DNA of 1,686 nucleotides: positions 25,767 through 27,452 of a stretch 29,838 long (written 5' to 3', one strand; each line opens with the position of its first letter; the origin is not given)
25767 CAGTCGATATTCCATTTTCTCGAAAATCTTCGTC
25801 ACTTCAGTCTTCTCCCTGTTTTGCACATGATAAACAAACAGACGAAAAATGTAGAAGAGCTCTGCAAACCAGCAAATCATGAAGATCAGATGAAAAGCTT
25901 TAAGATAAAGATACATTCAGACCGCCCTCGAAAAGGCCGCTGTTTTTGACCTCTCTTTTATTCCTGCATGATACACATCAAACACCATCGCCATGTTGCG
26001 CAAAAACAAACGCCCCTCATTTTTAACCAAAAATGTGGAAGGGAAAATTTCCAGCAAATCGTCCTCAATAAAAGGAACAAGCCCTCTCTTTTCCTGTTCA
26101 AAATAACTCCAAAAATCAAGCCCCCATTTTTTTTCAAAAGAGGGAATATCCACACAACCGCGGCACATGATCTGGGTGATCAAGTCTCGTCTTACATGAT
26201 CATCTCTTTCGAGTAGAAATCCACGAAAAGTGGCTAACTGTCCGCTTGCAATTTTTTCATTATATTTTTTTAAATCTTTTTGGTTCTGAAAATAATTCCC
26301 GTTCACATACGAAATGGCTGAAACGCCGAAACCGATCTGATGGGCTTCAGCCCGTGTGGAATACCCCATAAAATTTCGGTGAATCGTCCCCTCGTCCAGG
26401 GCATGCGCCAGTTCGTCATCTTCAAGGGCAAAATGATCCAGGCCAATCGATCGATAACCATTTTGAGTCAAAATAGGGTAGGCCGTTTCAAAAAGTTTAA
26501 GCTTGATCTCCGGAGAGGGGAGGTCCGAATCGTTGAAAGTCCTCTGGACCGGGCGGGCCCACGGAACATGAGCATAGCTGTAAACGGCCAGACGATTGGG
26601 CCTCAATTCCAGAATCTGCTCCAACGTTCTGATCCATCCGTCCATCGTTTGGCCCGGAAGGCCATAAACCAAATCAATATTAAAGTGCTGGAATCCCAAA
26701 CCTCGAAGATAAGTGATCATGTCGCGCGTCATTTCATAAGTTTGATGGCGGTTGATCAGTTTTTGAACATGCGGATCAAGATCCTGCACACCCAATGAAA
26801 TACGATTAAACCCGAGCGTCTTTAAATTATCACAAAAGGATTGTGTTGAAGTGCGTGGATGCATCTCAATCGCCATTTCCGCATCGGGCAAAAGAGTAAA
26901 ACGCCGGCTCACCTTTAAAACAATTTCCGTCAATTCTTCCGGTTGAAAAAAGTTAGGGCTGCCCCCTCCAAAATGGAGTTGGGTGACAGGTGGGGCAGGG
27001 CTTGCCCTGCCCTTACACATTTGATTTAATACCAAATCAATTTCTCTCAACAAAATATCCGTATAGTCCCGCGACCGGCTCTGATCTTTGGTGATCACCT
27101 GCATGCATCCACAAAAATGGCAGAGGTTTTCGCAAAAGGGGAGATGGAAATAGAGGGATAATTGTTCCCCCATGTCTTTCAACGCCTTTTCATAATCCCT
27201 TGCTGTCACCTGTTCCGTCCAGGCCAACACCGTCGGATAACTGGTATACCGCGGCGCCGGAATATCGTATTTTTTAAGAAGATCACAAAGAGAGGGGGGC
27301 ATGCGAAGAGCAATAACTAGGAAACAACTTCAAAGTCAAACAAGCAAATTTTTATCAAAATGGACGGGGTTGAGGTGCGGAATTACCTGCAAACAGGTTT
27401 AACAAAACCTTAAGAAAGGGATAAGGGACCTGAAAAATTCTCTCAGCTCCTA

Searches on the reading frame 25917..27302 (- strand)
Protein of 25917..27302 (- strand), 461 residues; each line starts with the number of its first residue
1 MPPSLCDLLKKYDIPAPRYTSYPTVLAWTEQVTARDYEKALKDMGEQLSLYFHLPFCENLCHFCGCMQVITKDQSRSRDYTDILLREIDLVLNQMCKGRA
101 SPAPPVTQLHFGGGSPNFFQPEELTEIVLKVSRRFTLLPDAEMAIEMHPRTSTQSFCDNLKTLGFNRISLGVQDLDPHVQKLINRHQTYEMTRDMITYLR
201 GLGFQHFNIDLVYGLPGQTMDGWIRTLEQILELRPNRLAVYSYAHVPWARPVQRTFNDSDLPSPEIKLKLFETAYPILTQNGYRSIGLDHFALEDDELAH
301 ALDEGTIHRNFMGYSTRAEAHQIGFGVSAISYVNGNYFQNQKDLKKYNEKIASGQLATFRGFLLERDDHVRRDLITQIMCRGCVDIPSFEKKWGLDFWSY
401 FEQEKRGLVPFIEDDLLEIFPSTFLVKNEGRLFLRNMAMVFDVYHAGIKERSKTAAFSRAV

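Call 19: search_protein_families(library=pfam, proteins=[window:25917-27302:-], max_evalue=0.01)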
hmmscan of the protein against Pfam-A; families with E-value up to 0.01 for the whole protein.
window:25917-27302:- (461 aa): 2 families
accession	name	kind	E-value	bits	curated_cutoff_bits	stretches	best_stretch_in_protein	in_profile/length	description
PF04055.27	Radical_SAM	-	8.5e-20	72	29.5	1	52-229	2-165/166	Radical SAM superfamily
PF06969.22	HemN_C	-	2.1e-07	31.4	24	1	364-433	1-67/67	HemN C-terminal domain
